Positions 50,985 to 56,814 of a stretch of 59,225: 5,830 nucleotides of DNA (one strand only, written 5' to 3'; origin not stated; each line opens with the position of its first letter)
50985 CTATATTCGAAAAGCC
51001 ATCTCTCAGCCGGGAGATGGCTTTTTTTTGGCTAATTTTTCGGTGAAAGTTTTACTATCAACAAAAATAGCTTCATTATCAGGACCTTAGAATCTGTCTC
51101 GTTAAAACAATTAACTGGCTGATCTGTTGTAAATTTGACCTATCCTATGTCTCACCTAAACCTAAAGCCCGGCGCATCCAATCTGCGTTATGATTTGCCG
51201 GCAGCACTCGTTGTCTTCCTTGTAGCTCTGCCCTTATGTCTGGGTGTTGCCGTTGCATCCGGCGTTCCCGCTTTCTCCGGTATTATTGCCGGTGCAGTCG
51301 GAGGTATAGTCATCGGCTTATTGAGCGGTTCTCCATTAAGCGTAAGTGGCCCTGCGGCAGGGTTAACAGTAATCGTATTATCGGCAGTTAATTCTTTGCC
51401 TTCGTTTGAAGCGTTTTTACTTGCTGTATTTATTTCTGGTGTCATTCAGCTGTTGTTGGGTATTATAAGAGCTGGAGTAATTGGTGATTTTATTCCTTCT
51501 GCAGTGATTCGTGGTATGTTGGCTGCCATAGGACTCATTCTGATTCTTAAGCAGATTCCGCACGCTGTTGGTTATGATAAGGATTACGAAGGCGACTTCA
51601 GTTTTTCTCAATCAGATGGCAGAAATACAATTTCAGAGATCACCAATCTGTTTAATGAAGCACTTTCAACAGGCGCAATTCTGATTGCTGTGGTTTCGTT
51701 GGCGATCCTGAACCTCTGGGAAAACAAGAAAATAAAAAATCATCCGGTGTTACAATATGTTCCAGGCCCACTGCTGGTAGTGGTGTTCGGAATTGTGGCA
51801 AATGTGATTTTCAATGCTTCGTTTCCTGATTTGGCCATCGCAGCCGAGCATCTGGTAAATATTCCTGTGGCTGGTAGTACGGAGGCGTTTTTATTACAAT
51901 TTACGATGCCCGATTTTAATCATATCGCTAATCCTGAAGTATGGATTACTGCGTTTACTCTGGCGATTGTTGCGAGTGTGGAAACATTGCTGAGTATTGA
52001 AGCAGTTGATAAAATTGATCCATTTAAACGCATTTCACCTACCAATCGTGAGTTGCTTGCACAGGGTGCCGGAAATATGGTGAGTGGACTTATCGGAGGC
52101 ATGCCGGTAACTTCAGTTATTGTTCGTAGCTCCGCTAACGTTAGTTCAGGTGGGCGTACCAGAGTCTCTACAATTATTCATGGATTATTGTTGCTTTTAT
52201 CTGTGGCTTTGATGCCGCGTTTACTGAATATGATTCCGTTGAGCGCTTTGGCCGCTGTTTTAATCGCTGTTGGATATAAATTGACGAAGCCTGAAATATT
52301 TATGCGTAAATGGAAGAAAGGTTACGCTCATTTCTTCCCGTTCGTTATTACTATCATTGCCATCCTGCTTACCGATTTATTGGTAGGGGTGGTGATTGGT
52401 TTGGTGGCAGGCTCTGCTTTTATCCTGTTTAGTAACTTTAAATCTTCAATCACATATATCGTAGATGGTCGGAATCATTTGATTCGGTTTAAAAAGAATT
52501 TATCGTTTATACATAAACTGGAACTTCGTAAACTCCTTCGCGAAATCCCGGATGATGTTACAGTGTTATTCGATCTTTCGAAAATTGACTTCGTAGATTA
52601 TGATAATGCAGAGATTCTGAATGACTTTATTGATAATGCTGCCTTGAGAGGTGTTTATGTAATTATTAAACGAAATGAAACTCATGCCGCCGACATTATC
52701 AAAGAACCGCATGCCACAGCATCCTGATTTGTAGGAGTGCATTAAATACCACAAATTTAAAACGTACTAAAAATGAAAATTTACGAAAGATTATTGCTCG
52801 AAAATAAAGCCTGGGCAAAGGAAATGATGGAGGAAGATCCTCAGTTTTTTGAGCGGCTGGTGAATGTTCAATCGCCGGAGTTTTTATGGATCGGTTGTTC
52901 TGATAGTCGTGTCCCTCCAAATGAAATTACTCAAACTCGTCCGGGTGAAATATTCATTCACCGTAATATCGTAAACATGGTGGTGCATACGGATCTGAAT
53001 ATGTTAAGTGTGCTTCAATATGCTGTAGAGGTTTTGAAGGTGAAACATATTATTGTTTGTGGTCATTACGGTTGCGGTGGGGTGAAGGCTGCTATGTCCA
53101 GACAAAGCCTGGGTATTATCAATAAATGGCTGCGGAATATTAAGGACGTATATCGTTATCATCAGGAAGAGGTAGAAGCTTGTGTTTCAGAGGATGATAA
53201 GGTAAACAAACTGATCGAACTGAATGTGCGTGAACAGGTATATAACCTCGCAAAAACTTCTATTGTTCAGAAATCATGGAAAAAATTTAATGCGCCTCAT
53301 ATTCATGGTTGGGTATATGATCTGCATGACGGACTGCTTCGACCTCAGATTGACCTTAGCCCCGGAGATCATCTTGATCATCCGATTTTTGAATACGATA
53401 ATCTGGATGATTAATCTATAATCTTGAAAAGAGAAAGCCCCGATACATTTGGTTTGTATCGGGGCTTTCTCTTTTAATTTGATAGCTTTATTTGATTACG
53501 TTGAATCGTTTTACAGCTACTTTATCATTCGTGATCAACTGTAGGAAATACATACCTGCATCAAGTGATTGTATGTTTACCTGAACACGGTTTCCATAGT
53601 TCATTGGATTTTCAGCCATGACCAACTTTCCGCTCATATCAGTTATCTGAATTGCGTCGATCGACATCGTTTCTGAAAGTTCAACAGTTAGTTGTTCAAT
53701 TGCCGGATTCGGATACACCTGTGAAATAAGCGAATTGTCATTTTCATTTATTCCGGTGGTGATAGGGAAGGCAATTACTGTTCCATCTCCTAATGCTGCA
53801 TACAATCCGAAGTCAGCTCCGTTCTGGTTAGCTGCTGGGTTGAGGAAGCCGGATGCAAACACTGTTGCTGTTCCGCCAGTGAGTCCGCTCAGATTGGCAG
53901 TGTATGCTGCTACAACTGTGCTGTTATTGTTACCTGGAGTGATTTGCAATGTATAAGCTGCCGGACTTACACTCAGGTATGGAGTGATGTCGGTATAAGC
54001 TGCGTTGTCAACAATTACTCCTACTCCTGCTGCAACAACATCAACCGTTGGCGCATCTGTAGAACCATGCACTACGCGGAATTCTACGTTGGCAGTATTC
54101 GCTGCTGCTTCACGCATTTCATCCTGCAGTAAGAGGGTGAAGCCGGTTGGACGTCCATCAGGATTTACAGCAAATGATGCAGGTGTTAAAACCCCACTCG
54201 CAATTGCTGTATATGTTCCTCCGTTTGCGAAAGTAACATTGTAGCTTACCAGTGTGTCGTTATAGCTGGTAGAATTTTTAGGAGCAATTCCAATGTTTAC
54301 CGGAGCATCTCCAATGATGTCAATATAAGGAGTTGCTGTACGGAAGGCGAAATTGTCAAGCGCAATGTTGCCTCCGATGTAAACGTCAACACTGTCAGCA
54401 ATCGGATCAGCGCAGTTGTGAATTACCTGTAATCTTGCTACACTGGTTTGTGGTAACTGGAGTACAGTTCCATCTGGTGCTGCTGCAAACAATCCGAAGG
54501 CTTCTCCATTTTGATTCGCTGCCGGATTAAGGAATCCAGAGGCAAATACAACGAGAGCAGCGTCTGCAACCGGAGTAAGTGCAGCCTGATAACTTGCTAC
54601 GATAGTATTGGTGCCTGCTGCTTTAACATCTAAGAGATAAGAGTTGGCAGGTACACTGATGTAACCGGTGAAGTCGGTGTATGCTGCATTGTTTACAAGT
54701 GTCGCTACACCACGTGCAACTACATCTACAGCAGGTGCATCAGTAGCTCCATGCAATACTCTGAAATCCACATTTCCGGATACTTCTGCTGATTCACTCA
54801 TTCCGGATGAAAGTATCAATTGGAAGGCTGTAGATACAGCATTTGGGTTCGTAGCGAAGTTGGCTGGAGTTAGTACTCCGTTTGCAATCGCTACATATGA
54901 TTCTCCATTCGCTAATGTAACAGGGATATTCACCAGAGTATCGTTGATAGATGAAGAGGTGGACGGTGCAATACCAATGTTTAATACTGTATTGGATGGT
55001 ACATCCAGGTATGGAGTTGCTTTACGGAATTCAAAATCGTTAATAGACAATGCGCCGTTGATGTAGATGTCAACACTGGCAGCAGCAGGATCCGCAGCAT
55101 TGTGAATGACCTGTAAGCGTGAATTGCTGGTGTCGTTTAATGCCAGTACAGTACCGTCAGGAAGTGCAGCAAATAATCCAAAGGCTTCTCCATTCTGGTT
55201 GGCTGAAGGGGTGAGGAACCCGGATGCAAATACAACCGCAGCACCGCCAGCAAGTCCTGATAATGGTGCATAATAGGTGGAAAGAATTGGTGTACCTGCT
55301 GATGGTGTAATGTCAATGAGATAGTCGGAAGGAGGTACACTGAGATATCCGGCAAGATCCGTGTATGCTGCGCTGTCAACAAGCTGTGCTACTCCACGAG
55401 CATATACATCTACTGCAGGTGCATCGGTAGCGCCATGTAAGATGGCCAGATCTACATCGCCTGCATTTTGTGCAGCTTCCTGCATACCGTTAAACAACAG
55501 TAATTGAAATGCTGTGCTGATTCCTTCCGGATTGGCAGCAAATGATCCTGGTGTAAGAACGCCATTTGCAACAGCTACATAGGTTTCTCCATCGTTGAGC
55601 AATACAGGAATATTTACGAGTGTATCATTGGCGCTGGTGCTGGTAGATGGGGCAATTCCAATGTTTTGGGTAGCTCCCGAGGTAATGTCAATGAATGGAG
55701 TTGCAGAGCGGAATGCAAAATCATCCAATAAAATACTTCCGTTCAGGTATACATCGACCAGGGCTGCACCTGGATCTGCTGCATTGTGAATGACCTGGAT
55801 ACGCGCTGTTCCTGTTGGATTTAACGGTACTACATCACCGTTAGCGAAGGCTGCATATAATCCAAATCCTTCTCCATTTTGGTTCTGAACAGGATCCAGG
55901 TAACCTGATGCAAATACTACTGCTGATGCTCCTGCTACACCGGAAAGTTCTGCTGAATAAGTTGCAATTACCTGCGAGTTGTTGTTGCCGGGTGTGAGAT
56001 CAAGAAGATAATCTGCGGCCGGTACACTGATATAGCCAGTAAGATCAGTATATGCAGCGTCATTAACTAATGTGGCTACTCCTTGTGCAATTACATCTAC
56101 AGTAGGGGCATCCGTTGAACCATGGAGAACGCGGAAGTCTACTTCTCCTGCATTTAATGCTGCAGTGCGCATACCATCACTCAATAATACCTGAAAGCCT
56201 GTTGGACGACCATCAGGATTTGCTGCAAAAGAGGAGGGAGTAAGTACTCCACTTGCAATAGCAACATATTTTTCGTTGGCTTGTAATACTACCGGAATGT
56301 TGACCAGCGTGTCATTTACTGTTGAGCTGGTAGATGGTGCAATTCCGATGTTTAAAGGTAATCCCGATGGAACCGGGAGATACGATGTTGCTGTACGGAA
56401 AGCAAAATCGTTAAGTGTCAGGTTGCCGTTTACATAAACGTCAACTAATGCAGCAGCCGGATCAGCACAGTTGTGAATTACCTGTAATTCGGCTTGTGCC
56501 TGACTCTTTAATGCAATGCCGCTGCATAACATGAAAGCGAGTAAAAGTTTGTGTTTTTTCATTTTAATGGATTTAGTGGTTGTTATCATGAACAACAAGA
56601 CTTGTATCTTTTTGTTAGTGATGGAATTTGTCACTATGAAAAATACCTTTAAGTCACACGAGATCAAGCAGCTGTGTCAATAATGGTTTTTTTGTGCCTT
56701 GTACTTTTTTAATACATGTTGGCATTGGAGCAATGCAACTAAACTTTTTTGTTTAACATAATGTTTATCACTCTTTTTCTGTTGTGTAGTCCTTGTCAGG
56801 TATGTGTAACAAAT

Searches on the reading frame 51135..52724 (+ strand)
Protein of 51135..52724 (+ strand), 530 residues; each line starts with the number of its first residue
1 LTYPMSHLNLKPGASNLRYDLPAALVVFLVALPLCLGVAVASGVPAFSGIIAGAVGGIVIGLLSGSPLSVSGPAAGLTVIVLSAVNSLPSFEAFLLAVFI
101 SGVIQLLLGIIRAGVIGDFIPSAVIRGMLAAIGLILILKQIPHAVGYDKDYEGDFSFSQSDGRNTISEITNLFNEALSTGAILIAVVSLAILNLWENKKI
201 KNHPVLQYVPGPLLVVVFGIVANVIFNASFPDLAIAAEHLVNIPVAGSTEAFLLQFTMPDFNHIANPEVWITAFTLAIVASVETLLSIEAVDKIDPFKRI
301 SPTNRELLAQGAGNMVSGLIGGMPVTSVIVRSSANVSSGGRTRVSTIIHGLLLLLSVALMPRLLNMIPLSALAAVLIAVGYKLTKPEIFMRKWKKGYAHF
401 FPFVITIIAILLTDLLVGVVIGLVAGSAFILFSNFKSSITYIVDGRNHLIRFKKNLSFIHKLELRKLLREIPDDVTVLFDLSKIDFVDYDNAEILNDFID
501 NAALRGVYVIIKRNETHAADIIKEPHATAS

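Call 58: search_protein_families(library=pfam, proteins=[window:51135-52724:+], max_evalue=0.001)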
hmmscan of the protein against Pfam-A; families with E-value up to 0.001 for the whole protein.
window:51135-52724:+ (530 aa): 2 families
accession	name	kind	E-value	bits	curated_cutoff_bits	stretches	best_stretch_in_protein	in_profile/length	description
PF00916.26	Sulfate_transp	-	4e-63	213.9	23.2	1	17-405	1-379/380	Sulfate permease family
PF16983.11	MFS_MOT1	-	4.5e-07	30.6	30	1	304-383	30-111/111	Molybdate transporter of MFS superfamily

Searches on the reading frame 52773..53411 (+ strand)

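Call 58: search_protein_families(library=pfam, proteins=[window:52773-53411:+], max_evalue=0.001)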
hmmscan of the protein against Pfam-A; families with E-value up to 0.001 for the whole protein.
window:52773-53411:+ (213 aa): 1 family
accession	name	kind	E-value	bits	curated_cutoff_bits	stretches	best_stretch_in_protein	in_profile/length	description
PF00484.24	Pro_CA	-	4.4e-55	186.7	25.7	1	38-188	2-155/156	Carbonic anhydrase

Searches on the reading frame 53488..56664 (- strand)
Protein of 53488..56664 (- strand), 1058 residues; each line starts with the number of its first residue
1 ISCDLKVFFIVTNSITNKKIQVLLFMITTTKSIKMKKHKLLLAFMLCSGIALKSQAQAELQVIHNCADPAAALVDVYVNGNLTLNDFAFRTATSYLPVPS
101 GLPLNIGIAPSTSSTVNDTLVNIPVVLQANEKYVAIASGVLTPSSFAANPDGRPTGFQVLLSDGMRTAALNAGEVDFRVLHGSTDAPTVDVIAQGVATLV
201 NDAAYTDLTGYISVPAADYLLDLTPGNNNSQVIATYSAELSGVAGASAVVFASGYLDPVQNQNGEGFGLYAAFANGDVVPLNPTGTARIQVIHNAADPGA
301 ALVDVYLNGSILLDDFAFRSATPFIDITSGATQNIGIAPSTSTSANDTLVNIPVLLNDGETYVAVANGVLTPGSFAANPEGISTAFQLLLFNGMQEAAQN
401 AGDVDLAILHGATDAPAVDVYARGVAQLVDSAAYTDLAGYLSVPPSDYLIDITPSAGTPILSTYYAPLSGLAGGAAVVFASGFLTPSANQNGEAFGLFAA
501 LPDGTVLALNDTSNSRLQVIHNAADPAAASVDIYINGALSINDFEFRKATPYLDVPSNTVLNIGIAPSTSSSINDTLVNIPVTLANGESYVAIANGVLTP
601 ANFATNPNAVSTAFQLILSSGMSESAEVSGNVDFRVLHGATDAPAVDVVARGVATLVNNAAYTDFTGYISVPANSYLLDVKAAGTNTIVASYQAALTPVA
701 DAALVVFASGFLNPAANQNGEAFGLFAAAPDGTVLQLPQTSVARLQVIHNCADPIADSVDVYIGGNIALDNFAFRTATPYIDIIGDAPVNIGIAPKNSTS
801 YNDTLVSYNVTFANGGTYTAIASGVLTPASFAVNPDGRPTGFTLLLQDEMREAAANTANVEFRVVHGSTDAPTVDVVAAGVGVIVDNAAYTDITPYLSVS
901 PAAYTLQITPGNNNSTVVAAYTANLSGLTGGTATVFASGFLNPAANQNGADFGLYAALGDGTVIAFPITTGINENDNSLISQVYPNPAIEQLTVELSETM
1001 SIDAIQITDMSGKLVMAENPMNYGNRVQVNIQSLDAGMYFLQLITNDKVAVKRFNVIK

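Call 58: search_protein_families(library=pfam, proteins=[window:53488-56664:-], max_evalue=0.001)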
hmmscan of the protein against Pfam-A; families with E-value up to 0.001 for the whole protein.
window:53488-56664:- (1058 aa): 4 families
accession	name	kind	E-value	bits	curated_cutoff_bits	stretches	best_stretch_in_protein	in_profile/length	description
PF14344.12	DUF4397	-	2.2e-68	228.7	30.6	8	287-421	1-119/119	Domain of unknown function (DUF4397)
PF18962.6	Por_Secre_tail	-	5.1e-14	52.7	27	1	983-1054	1-73/75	Secretion system C-terminal sorting domain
PF10448.14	POC3_POC4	-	5.4e-05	23.7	22.1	0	574-670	34-115/142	20S proteasome chaperone assembly proteins 3 and 4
PF11589.14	DUF3244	-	0.00068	20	25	0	992-1056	31-96/96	Domain of unknown function (DUF3244)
